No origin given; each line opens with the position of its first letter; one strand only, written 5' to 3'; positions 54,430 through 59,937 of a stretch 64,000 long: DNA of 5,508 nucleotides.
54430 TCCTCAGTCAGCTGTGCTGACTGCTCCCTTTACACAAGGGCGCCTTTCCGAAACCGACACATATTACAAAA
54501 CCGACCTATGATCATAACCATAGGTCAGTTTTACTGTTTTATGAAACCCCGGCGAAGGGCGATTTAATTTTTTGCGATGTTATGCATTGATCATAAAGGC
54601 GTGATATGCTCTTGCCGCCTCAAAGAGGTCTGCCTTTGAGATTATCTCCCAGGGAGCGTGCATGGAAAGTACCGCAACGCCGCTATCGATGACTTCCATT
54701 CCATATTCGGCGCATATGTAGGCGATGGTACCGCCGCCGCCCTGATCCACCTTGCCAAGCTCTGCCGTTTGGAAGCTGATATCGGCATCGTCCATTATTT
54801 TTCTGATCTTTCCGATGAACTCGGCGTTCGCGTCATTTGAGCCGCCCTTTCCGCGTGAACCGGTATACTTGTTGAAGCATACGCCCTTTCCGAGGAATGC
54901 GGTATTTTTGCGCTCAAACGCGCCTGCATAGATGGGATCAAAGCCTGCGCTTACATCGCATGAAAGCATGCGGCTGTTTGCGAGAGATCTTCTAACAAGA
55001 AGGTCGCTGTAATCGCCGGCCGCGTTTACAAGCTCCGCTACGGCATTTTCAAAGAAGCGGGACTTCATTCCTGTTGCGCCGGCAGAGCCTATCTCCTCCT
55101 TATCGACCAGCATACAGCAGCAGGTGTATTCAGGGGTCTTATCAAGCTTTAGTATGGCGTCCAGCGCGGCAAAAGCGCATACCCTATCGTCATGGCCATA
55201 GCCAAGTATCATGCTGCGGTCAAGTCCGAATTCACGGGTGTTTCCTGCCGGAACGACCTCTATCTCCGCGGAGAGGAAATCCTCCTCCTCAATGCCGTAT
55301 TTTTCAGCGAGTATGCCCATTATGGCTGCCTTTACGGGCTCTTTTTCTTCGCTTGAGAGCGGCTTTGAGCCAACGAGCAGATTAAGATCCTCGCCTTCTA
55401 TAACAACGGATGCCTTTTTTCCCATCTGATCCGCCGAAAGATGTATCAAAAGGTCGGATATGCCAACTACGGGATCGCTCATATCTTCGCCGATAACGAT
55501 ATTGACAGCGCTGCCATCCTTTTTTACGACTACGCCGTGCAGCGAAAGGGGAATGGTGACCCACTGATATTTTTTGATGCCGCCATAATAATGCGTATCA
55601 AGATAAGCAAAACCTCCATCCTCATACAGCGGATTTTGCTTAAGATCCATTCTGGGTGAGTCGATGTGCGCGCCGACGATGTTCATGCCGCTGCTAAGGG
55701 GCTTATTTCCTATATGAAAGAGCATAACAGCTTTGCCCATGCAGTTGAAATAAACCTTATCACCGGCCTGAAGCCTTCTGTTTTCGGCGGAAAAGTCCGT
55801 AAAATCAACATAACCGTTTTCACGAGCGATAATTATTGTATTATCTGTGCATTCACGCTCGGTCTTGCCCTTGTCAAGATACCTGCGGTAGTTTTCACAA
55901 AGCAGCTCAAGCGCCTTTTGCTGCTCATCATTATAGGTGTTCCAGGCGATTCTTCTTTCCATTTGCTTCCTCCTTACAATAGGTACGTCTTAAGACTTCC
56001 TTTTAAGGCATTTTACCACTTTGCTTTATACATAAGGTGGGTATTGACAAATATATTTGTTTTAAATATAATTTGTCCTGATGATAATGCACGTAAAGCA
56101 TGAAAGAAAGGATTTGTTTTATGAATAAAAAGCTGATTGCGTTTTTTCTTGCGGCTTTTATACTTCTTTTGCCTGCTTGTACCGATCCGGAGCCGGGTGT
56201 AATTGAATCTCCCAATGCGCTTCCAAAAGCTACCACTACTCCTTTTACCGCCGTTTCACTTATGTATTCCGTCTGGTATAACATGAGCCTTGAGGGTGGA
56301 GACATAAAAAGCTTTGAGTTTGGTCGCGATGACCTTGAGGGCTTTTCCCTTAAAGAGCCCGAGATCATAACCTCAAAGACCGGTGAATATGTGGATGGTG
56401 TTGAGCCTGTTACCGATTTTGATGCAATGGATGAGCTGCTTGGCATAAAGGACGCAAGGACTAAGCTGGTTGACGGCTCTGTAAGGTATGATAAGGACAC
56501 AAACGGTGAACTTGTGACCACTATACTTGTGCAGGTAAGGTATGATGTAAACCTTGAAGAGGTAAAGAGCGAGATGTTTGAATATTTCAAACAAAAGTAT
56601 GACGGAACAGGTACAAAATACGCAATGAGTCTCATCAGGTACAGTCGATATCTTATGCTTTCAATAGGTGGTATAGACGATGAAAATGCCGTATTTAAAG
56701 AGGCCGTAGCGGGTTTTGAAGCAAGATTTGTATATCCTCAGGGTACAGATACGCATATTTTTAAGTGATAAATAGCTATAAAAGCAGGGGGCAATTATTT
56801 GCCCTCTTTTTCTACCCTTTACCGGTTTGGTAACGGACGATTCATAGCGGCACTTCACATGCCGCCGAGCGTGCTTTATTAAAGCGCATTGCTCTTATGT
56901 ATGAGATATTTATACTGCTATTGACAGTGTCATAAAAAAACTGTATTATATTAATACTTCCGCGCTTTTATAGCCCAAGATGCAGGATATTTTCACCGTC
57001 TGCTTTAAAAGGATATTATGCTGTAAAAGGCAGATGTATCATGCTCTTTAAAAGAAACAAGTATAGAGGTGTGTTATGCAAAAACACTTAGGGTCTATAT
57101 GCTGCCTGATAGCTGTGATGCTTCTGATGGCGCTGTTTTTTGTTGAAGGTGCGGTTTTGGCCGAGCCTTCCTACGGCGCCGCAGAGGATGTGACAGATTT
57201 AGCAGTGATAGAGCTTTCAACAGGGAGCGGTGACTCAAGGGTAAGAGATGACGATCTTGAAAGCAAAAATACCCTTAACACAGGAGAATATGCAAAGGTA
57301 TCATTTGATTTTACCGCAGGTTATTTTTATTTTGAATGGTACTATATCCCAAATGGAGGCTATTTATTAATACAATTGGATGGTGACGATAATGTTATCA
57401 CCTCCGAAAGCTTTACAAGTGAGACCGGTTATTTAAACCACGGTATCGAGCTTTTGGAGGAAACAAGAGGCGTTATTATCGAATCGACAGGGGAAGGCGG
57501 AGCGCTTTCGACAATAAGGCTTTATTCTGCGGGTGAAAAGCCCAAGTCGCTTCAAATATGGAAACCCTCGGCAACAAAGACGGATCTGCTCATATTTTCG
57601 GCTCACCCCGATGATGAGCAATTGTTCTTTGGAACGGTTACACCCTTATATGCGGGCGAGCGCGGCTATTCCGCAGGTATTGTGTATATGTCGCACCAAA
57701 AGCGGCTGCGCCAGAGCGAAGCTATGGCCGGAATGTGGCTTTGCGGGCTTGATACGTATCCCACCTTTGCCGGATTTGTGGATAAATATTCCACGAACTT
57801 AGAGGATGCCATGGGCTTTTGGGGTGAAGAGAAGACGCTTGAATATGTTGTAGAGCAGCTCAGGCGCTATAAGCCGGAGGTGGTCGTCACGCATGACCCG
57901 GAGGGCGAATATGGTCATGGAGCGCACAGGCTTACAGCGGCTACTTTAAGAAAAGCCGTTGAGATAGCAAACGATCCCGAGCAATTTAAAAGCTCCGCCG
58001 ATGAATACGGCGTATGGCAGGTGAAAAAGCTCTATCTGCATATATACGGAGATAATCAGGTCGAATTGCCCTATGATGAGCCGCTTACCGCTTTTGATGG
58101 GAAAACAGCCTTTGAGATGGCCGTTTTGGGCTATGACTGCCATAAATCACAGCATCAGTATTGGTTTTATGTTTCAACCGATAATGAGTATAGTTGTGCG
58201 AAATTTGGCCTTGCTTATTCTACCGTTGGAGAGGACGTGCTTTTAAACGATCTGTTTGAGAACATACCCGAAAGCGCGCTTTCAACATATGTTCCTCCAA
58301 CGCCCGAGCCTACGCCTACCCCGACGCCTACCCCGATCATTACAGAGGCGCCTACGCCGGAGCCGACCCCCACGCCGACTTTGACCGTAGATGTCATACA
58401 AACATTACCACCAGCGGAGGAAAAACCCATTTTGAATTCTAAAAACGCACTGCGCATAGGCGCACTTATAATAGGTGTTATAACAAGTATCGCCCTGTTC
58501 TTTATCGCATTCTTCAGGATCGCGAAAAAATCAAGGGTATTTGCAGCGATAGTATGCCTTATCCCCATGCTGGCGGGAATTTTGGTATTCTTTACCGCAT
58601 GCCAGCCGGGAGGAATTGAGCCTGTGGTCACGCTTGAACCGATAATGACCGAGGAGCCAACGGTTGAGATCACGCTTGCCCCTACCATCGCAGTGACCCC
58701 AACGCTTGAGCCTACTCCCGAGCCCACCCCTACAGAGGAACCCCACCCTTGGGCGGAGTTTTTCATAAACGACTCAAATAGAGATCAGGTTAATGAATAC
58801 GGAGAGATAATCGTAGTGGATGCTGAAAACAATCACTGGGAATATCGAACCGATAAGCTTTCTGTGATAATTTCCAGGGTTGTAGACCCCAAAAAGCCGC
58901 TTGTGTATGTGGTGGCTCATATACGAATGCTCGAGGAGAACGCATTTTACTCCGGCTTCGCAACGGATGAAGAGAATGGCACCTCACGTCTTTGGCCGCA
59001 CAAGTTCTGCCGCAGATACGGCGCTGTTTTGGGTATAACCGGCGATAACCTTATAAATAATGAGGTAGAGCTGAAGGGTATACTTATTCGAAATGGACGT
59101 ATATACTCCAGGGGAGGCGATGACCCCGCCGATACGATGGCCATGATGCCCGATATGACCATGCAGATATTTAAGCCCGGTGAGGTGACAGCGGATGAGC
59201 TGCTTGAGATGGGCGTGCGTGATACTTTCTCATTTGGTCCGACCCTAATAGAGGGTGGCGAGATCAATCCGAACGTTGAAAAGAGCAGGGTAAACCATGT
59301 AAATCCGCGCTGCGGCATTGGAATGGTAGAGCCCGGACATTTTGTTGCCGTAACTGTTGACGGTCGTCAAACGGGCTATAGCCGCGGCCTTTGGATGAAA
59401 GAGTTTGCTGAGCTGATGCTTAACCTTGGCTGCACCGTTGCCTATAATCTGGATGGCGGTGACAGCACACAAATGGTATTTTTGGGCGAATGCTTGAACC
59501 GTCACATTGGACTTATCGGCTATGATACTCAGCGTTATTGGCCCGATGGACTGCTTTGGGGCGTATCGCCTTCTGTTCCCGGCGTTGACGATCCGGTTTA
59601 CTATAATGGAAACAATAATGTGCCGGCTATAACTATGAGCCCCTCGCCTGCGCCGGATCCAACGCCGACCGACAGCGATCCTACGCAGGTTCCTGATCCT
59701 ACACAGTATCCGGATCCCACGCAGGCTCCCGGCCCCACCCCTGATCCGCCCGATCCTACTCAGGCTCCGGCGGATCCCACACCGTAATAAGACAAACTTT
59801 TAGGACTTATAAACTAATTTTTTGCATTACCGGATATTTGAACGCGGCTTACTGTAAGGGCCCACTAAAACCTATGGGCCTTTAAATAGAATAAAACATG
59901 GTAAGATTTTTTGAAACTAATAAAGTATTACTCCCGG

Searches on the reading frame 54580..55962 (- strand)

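Call 59: search_protein_families(library=pfam, max_evalue=0.00001, proteins=[window:54580-55962:-])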
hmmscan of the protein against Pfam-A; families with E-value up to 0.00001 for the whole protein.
window:54580-55962:- (460 aa): 2 families
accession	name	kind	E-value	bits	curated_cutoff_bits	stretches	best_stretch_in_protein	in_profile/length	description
PF02127.20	Peptidase_M18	-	2.9e-82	277.2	24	1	28-456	1-431/432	Aminopeptidase I zinc metalloprotease (M18)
PF05343.19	Peptidase_M42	-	1e-06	28.5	23.2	0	236-301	114-178/292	M42 glutamyl aminopeptidase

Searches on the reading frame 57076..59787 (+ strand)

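Call 59: search_protein_families(library=pfam, max_evalue=0.00001, proteins=[window:57076-59787:+])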
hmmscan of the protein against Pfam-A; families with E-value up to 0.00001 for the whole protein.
window:57076-59787:+ (903 aa): 2 families
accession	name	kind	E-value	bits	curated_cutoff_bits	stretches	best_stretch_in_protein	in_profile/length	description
PF09992.14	NAGPA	-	2.8e-27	96.4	25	1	649-810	2-154/169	Phosphodiester glycosidase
PF02585.22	PIG-L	-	2e-11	44.9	28.2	1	172-294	1-128/129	GlcNAc-PI de-N-acetylase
